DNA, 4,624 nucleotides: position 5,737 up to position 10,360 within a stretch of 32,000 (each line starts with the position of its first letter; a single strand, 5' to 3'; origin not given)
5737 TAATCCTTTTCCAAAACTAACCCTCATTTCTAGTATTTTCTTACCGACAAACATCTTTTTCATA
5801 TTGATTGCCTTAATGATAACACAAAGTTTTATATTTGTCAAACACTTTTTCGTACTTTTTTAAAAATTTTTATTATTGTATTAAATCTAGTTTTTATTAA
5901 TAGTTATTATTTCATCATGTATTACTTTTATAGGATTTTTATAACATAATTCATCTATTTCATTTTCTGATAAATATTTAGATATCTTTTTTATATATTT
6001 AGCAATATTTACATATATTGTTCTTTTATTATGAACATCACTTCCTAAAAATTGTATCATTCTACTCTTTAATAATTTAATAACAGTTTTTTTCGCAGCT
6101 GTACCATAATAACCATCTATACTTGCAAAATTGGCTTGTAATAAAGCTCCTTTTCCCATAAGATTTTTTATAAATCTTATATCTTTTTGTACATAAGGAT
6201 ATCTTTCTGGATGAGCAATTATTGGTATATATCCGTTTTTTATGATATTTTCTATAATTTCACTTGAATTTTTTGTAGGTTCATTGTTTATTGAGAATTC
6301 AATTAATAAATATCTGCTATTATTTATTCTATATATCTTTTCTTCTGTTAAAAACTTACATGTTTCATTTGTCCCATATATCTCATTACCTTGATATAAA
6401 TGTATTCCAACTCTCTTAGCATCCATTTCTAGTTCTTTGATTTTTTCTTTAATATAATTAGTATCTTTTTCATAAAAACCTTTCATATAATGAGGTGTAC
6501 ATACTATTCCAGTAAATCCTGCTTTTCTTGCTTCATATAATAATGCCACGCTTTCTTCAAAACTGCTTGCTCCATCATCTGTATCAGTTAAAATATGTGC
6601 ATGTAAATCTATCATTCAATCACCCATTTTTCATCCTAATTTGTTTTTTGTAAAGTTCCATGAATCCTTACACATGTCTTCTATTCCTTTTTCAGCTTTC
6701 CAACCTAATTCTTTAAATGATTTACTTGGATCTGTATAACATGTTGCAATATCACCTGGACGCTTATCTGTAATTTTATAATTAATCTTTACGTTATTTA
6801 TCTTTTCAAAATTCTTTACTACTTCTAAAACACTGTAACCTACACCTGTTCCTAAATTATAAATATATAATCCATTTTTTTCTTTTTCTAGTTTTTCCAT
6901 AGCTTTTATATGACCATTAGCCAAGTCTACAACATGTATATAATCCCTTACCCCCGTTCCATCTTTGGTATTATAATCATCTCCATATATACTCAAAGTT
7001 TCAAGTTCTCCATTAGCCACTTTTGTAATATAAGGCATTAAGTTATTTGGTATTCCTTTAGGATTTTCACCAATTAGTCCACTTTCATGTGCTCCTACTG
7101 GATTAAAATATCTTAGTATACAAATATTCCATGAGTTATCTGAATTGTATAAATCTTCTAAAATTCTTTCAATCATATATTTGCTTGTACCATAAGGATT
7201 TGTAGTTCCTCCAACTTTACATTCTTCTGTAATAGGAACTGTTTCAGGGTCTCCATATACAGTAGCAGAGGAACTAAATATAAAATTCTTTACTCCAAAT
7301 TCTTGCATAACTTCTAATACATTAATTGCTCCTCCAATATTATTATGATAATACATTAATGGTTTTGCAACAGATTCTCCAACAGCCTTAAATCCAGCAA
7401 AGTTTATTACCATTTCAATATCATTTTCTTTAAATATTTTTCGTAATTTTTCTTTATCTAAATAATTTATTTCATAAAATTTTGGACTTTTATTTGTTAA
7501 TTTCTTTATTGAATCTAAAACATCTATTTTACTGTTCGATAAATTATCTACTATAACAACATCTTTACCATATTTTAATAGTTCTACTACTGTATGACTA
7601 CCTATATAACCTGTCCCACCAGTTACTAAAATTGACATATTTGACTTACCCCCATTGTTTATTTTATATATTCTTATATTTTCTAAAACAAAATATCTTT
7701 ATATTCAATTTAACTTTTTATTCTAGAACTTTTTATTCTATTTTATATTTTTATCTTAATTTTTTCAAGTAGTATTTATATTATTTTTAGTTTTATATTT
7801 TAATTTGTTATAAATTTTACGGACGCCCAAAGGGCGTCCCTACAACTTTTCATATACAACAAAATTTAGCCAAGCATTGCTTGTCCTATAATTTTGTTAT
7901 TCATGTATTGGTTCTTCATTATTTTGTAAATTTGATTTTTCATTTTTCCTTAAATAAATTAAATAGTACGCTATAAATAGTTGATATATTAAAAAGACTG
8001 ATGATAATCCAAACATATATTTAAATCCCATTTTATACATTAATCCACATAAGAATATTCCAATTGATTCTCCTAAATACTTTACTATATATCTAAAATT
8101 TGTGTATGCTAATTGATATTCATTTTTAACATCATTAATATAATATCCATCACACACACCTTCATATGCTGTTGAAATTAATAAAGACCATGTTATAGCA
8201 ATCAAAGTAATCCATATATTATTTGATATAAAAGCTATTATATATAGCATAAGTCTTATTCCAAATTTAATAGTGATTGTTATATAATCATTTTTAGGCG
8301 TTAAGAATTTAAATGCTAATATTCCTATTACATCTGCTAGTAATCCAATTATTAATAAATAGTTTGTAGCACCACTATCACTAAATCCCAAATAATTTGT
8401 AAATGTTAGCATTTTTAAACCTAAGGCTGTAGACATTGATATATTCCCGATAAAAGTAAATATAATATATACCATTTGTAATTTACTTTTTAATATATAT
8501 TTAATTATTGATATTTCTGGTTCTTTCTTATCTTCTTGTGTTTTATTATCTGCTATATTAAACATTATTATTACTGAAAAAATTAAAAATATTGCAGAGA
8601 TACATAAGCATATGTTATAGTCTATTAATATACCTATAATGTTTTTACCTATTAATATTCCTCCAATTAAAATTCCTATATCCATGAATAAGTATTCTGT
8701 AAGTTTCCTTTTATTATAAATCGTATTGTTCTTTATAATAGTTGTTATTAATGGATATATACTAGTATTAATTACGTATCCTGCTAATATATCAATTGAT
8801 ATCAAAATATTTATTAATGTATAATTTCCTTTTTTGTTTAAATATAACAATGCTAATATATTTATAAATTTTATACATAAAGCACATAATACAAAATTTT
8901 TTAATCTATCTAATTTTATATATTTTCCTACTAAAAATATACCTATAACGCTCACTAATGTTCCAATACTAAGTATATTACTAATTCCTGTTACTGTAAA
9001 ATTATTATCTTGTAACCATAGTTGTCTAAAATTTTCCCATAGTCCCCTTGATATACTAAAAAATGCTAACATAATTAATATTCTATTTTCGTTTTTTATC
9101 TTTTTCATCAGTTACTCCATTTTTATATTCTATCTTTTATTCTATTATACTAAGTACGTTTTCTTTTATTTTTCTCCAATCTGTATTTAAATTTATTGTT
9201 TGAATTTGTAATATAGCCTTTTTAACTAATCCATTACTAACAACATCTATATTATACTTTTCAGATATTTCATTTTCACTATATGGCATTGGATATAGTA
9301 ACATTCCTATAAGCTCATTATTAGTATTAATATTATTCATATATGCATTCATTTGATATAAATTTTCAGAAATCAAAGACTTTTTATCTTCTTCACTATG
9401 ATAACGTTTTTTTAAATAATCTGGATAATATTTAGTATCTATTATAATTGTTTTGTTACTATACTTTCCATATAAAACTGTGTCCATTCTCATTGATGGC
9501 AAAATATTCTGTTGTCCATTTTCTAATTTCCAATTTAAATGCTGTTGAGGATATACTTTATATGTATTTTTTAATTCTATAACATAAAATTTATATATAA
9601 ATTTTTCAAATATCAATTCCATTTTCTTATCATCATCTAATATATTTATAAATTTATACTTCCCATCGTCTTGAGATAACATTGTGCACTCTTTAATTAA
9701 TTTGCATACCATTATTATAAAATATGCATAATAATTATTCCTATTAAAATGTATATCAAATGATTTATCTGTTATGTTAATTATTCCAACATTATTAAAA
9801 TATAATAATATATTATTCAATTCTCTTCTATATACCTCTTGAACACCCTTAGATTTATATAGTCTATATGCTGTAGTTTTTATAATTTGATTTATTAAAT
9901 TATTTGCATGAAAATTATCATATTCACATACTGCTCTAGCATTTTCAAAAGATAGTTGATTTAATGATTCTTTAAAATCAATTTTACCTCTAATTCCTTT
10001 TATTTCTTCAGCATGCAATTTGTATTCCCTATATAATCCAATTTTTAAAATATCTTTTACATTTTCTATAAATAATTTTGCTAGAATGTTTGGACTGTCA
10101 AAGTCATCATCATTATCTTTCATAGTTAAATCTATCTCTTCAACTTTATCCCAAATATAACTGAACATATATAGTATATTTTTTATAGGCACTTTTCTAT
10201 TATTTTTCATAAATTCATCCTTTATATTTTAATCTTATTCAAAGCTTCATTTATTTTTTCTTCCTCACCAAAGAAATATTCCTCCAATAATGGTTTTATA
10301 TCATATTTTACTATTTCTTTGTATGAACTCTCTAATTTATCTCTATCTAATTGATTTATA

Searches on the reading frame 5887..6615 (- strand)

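Call 42: search_protein_families(library=pfam, proteins=[window:5887-6615:-], max_evalue=0.00001)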
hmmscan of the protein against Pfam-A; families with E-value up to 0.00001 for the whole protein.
window:5887-6615:- (242 aa): 1 family
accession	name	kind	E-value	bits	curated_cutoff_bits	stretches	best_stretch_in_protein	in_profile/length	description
PF19567.5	CpsB_CapC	-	9.8e-60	202.3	27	1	1-232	1-233/234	Capsular polysaccharide synthesis, CpsB/CapC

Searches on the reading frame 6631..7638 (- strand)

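Call 42: search_protein_families(library=pfam, proteins=[window:6631-7638:-], max_evalue=0.00001)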
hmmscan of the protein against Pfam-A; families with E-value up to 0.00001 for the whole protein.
window:6631-7638:- (335 aa): 8 families
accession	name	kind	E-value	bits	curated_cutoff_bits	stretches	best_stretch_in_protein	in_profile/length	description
PF16363.11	GDP_Man_Dehyd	-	8.6e-58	196.8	27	1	4-325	1-331/332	GDP-mannose 4,6 dehydratase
PF01370.27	Epimerase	-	1.3e-57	195.4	20.9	1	3-263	1-240/240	NAD dependent epimerase/dehydratase family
PF01073.25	3Beta_HSD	-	1.7e-15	57.2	22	1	4-253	1-235/280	3-beta hydroxysteroid dehydrogenase/isomerase family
PF02719.21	Polysacc_synt_2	-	2.1e-15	57.1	20.2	1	3-184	1-175/293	Polysaccharide biosynthesis protein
PF04321.23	RmlD_sub_bind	-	6e-10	39.1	27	1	1-162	1-138/287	RmlD substrate binding domain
PF13460.12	NAD_binding_10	-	5.1e-09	36.7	27.2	1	7-170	1-138/184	NAD(P)H-binding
PF07993.18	NAD_binding_4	-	1.2e-08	34.9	20.1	0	61-186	78-213/258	Male sterility protein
PF05368.20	NmrA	-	1.2e-07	32.1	27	1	3-124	5-107/298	NmrA-like family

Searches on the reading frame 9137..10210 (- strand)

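Call 42: search_protein_families(library=pfam, proteins=[window:9137-10210:-], max_evalue=0.00001)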
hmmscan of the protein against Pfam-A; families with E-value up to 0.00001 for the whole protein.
window:9137-10210:- (357 aa): 1 family
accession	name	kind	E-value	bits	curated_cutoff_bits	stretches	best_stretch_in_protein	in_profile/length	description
PF10117.15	McrBC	-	5.2e-35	121.4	23.9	1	12-307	34-318/318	McrBC 5-methylcytosine restriction system component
